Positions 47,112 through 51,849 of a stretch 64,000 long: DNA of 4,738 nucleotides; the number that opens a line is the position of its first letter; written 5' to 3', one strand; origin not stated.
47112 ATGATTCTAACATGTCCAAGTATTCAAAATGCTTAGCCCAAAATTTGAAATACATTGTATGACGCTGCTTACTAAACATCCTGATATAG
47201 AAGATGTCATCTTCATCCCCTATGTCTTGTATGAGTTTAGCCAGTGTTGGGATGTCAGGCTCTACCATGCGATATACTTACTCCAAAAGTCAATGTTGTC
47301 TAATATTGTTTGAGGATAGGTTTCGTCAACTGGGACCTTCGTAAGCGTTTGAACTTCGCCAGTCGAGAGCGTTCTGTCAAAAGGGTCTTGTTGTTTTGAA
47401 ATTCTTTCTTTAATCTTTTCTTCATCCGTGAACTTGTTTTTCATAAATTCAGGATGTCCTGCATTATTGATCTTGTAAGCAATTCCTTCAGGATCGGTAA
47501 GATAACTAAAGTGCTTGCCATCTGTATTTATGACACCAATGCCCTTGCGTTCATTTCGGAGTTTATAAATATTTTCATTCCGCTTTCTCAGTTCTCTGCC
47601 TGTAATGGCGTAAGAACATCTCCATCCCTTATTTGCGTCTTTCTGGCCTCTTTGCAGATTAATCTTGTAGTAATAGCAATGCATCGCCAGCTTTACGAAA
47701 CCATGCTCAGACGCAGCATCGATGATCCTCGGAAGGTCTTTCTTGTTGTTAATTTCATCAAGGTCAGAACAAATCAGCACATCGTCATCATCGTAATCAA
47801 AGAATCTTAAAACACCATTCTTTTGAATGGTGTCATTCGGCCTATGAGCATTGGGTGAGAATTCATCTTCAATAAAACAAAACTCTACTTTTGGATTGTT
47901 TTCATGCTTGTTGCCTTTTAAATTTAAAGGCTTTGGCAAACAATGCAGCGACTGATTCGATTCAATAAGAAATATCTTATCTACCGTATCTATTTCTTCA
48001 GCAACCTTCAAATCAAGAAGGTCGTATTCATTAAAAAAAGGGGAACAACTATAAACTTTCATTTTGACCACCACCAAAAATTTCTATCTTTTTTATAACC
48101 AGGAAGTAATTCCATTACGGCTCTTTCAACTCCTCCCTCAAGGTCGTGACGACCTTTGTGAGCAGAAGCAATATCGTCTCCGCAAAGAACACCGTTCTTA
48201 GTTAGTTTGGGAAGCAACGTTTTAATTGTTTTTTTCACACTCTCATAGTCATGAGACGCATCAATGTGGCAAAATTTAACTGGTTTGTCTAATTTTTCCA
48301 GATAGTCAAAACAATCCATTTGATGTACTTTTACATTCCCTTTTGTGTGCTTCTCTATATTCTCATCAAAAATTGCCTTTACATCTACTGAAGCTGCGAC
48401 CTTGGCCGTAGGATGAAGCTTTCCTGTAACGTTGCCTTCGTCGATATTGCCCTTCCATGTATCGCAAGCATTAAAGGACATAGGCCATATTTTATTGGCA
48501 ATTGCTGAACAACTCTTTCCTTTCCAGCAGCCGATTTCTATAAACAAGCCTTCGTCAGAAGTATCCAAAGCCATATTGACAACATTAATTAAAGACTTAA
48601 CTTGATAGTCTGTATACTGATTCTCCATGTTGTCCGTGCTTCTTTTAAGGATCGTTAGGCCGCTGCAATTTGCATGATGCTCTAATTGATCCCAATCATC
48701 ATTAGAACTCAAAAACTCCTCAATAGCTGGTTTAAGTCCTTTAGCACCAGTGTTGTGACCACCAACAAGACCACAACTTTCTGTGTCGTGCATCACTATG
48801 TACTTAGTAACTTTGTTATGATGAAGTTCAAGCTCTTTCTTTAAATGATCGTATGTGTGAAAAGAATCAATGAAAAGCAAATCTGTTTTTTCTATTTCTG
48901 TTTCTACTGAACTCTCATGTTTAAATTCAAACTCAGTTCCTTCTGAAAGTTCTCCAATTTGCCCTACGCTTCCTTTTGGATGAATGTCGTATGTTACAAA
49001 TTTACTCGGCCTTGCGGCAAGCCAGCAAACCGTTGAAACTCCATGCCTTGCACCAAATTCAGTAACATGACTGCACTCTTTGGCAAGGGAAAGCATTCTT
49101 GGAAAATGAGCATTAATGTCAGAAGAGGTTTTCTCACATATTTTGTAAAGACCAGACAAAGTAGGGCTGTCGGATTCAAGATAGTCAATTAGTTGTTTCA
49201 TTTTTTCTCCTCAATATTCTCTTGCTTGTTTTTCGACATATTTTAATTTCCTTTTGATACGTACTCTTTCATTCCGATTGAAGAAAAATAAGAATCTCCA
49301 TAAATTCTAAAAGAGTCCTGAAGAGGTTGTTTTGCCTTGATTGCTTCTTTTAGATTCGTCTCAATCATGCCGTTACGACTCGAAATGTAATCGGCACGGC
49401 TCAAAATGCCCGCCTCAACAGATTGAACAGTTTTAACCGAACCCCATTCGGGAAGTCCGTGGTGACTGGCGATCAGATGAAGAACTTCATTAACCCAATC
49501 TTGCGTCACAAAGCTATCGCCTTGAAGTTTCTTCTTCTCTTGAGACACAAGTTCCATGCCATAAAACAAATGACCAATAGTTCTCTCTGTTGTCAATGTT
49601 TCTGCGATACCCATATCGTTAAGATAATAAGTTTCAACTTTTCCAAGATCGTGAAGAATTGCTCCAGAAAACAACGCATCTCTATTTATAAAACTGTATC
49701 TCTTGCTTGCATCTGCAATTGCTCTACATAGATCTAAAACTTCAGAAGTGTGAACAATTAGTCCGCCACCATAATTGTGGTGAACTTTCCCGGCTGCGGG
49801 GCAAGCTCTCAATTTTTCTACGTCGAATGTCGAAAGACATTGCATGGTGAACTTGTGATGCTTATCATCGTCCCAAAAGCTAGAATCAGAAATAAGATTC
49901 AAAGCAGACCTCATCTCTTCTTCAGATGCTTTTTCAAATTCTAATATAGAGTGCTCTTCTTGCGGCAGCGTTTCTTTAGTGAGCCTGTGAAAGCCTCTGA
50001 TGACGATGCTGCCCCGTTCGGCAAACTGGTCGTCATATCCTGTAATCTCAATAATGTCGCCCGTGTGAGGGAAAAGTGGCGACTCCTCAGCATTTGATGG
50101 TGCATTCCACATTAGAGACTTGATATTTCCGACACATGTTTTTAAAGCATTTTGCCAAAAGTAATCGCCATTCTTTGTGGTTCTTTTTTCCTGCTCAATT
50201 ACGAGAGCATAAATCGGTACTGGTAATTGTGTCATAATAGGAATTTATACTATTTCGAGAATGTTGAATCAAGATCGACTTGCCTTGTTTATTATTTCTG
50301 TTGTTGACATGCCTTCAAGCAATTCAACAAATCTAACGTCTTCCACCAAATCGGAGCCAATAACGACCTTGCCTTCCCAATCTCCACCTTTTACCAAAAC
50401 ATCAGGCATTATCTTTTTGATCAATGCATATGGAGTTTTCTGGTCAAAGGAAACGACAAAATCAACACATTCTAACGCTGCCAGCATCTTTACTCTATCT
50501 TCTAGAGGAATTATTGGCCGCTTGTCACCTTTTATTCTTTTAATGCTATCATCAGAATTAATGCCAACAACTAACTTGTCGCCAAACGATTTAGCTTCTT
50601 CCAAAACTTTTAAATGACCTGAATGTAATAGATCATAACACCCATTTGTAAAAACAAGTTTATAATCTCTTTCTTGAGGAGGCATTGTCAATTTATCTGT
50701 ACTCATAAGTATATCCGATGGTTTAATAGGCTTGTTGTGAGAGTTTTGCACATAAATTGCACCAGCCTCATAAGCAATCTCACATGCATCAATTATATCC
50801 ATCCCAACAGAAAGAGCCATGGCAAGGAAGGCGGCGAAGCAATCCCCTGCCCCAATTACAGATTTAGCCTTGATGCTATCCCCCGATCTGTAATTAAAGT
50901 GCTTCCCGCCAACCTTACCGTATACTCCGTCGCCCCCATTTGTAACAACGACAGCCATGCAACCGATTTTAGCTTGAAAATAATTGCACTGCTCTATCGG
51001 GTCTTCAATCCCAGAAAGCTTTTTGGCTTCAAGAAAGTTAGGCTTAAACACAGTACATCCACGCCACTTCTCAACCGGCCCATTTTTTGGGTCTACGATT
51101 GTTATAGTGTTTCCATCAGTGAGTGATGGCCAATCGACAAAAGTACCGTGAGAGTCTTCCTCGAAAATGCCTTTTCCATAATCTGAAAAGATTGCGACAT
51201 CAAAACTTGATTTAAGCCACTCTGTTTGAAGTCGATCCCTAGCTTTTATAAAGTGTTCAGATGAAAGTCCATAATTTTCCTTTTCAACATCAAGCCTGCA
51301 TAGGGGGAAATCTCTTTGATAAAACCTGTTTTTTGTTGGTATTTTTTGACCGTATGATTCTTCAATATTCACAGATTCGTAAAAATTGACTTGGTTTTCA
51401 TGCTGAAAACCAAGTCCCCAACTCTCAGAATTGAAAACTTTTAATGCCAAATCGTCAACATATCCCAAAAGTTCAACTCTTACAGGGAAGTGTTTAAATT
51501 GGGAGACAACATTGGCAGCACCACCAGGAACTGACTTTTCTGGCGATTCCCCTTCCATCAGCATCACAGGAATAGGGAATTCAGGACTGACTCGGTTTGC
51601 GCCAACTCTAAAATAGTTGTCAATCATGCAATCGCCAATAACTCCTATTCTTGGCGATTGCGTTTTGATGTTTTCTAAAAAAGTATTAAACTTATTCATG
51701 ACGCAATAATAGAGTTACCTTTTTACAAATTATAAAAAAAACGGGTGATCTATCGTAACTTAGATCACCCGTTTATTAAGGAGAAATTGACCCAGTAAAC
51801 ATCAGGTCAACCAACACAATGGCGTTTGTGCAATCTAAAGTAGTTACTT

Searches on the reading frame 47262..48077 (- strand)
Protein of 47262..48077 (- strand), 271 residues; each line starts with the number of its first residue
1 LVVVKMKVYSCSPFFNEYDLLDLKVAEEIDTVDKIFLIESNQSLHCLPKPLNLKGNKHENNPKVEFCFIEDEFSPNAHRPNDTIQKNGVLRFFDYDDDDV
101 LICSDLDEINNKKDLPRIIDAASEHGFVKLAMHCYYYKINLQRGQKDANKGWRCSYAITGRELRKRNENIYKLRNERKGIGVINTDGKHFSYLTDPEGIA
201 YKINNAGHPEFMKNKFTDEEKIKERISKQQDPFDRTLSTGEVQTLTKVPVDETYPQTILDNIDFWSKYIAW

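Call 68: search_protein_families(library=pfam, proteins=[window:47262-48077:-], max_evalue=0.001)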
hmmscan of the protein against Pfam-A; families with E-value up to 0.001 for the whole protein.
window:47262-48077:- (271 aa): 1 family
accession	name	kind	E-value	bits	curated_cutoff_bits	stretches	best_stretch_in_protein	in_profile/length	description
PF04724.18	Glyco_transf_17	-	4.8e-14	52.6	26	1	6-234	73-299/348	Glycosyltransferase family 17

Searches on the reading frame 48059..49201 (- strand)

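Call 68: search_protein_families(library=pfam, proteins=[window:48059-49201:-], max_evalue=0.001)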
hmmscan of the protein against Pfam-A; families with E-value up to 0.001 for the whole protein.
window:48059-49201:- (380 aa): 2 families
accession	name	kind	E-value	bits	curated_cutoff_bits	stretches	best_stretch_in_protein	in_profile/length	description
PF13578.12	Methyltransf_24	-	1.8e-24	87.1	26.3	2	221-344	1-105/105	Methyltransferase domain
PF04989.18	RMNT_CmcI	-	0.00049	20.3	23.2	0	105-174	111-187/206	Rhamnosyl O-methyltransferase/CmcI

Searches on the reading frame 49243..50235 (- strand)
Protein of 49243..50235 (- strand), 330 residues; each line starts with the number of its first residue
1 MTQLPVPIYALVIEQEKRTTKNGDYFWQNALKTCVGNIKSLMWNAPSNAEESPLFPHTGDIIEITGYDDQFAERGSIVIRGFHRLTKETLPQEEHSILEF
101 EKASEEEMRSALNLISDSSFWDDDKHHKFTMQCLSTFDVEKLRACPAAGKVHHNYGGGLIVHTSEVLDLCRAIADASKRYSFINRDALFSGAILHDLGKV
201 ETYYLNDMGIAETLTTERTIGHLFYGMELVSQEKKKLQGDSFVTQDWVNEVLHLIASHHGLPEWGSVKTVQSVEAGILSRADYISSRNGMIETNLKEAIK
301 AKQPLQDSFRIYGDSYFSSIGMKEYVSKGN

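Call 68: search_protein_families(library=pfam, proteins=[window:49243-50235:-], max_evalue=0.001)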
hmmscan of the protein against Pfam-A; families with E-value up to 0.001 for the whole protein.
window:49243-50235:- (330 aa): 1 family
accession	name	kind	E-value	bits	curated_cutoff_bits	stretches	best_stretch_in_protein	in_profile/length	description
PF01966.28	HD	-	1.7e-15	57.8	22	1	161-285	3-114/116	HD domain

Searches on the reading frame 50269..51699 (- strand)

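Call 68: search_protein_families(library=pfam, proteins=[window:50269-51699:-], max_evalue=0.001)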
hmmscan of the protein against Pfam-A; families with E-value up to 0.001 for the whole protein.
window:50269-51699:- (476 aa): 3 families
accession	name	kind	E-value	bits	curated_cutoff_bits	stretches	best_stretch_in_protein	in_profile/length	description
PF01467.32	CTP_transf_like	-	1.4e-20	74.2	21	1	350-442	1-91/133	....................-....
PF00294.29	PfkB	-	5e-18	65.9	25.8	1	212-320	181-293/302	pfkB family carbohydrate kinase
PF08543.17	Phos_pyr_kin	-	7.5e-06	25.9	27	1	215-311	120-226/246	Phosphomethylpyrimidine kinase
